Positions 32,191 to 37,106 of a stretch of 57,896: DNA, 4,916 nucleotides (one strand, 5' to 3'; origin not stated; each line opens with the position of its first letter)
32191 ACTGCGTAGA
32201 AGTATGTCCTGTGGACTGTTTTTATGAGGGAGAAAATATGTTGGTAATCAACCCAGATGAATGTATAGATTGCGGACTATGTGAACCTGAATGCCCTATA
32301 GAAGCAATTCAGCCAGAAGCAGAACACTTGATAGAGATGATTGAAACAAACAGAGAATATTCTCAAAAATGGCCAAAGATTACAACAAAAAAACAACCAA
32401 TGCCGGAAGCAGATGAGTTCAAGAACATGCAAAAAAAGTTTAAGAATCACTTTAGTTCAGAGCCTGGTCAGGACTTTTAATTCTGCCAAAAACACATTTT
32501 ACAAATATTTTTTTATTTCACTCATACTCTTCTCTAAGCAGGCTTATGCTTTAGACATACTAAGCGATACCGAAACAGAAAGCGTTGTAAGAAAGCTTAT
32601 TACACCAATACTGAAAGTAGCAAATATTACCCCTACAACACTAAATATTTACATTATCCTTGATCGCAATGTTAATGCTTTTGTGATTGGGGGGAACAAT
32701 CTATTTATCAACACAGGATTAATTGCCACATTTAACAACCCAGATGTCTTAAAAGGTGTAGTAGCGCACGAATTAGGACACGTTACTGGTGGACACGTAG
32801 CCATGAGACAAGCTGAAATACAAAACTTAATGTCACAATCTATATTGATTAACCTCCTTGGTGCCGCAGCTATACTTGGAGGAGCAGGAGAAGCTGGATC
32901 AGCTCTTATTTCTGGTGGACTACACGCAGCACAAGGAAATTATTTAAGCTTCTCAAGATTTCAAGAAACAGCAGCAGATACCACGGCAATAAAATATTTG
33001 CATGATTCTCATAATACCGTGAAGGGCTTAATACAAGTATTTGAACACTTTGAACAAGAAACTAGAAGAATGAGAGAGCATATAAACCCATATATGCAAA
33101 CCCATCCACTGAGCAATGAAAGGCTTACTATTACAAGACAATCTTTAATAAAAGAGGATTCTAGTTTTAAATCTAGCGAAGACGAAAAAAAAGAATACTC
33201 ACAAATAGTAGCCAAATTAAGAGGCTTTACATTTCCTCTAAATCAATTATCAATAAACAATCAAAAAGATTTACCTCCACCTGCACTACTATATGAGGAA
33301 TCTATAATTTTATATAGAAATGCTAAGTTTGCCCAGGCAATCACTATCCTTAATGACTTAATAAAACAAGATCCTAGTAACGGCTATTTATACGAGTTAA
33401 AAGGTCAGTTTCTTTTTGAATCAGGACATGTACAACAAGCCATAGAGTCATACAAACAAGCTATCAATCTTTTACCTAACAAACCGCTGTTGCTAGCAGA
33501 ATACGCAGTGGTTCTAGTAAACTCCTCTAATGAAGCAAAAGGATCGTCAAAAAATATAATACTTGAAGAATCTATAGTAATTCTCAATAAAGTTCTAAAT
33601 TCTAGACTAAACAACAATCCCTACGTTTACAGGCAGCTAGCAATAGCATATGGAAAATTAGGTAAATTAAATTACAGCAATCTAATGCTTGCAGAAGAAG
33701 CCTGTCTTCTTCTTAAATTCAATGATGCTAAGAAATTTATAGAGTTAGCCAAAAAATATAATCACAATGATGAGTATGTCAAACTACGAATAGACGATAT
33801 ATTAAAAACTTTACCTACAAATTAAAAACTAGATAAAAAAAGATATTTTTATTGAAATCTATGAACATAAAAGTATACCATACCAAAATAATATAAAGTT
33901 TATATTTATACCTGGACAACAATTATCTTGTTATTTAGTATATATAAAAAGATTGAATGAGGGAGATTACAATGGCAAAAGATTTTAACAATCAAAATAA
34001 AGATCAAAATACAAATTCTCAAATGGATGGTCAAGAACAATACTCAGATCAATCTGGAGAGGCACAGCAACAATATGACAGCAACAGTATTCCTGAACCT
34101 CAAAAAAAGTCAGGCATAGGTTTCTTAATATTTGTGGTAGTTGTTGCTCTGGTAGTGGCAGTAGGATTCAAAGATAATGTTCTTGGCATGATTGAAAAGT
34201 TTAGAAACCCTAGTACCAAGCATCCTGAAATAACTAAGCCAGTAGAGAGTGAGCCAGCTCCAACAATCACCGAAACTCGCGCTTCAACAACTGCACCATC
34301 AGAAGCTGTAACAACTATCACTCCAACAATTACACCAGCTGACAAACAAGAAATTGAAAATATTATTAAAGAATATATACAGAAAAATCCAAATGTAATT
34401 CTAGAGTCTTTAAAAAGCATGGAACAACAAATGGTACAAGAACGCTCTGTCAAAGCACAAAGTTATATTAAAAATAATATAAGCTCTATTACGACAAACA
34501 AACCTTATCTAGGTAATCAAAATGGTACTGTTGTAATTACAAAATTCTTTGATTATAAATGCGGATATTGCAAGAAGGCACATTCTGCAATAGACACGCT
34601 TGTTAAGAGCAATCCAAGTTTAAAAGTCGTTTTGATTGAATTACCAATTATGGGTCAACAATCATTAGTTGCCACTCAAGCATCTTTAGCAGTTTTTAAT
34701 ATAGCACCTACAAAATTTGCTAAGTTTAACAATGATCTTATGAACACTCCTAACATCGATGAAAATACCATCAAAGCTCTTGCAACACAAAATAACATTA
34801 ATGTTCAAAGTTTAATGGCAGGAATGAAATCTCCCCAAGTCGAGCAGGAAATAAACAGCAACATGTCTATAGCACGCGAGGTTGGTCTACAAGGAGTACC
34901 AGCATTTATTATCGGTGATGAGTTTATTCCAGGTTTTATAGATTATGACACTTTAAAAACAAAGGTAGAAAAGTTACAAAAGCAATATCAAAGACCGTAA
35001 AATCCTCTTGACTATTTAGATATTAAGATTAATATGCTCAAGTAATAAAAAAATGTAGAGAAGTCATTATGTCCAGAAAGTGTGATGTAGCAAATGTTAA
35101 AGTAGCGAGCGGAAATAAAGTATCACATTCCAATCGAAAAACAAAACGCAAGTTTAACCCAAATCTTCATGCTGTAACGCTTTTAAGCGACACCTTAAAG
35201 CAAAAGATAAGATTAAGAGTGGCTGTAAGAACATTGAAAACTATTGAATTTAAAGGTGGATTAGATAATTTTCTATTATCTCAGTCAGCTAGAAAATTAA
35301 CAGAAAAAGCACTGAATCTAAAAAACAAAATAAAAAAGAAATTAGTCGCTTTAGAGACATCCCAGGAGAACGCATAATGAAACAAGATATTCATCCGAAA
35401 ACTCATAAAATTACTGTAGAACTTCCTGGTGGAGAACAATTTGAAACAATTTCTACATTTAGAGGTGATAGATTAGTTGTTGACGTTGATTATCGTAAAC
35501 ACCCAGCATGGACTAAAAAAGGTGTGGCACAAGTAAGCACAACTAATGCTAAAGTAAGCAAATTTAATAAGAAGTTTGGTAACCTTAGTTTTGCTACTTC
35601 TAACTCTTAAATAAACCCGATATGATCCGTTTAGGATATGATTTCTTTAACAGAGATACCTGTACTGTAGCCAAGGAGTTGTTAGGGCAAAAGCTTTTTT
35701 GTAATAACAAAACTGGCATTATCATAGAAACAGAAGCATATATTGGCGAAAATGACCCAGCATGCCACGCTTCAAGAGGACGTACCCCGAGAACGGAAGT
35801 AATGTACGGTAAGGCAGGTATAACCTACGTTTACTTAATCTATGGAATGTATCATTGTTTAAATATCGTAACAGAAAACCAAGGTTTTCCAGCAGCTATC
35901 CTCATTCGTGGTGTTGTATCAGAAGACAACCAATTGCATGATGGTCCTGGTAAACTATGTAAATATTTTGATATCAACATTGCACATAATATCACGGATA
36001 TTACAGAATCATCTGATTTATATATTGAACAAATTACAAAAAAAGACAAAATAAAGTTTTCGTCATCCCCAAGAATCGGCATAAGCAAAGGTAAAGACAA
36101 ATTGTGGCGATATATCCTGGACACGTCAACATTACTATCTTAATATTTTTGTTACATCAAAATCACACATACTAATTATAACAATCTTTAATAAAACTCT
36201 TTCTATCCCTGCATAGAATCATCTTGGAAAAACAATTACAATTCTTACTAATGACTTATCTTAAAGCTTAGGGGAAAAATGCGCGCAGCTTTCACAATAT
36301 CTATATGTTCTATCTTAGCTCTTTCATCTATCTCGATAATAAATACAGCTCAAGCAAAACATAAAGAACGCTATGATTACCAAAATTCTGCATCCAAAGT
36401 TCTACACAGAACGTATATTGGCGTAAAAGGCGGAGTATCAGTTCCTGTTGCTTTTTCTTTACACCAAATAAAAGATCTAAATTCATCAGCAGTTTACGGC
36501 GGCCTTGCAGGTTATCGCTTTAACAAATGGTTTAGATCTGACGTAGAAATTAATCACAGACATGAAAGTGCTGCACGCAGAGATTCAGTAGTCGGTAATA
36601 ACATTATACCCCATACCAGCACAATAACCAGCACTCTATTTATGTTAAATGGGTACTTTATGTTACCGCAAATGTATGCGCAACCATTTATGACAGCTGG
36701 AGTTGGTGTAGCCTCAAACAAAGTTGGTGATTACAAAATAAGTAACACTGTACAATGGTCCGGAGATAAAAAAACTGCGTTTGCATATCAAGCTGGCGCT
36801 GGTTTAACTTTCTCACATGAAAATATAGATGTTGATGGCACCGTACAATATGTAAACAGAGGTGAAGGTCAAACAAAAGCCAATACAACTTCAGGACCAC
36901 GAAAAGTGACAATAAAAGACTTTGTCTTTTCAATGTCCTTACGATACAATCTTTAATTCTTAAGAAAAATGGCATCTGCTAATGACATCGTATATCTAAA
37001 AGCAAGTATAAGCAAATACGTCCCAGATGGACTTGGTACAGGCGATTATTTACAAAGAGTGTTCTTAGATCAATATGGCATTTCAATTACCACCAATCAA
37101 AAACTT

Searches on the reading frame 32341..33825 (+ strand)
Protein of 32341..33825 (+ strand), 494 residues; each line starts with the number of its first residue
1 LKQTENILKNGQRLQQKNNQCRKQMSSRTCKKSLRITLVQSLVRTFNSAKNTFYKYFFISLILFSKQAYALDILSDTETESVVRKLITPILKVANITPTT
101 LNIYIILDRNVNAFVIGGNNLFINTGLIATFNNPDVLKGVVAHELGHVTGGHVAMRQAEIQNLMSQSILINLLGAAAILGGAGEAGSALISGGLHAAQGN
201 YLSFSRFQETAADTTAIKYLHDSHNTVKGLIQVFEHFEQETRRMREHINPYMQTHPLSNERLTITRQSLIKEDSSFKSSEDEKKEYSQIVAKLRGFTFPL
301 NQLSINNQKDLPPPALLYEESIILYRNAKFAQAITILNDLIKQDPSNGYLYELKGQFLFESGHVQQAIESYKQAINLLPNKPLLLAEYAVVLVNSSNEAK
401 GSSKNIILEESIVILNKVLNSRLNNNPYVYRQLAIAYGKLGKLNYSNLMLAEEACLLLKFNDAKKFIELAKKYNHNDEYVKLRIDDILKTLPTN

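Call 21: search_protein_families(library=pfam, proteins=[window:32341-33825:+], max_evalue=0.00001)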
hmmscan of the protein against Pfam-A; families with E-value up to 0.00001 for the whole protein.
window:32341-33825:+ (494 aa): 8 families
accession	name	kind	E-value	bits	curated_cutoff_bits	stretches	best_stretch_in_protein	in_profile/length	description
PF01435.24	Peptidase_M48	-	9.5e-27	94.5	20.3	1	80-263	8-180/186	Peptidase family M48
PF23914.1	TPR_CcmH_CycH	-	2.2e-08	34.5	42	0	327-380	100-153/158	Cytochrome c-type biogenesis protein H TPR domain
PF13414.12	TPR_11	-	2e-07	31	26.8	0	355-385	1-31/42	TPR repeat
PF14559.12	TPR_19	-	5.3e-07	30.3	25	0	358-395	1-38/68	Tetratricopeptide repeat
PF13431.12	TPR_17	-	5.8e-07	29.7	24.4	0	338-369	3-34/34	Tetratricopeptide repeat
PF07719.23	TPR_2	-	1.4e-06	28.4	27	0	350-380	3-33/34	Tetratricopeptide repeat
PF13432.12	TPR_16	-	6.9e-06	26.8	32.7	0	319-380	2-63/65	Tetratricopeptide repeat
PF13428.12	TPR_14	-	8.8e-06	26.4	23.5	0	316-356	3-43/44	Tetratricopeptide repeat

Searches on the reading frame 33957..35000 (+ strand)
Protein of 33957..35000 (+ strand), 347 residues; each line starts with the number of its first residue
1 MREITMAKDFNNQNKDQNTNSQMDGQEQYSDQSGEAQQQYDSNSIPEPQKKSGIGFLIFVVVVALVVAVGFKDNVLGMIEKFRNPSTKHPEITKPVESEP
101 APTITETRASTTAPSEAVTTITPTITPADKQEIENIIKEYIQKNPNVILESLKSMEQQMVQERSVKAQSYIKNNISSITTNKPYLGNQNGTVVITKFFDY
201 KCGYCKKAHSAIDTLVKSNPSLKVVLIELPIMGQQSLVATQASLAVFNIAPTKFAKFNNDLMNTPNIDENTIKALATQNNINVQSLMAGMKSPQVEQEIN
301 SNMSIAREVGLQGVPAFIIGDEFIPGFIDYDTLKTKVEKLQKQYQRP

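Call 80: search_protein_families(library=pfam, proteins=[window:33957-35000:+], max_evalue=0.00001)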
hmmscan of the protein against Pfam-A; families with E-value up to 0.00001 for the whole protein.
window:33957-35000:+ (347 aa): 3 families
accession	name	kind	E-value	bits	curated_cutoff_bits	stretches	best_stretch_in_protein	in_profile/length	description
PF01323.26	DSBA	-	6.4e-20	72.2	25.6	1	194-336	2-189/191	DSBA-like thioredoxin domain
PF13462.12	Thioredoxin_4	-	1.8e-14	54.7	23.2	1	181-338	4-164/165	Thioredoxin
PF13098.12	Thioredoxin_2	-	2.4e-06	28.2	27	0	188-334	3-101/104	Thioredoxin-like domain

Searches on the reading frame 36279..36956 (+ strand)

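Call 80: search_protein_families(library=pfam, proteins=[window:36279-36956:+], max_evalue=0.00001)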
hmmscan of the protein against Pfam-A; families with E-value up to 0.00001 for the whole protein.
window:36279-36956:+ (225 aa): 1 family
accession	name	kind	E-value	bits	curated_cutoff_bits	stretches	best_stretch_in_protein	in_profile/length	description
PF13505.12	OMP_b-brl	-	2e-08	35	28.7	1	43-202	20-165/175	Outer membrane protein beta-barrel domain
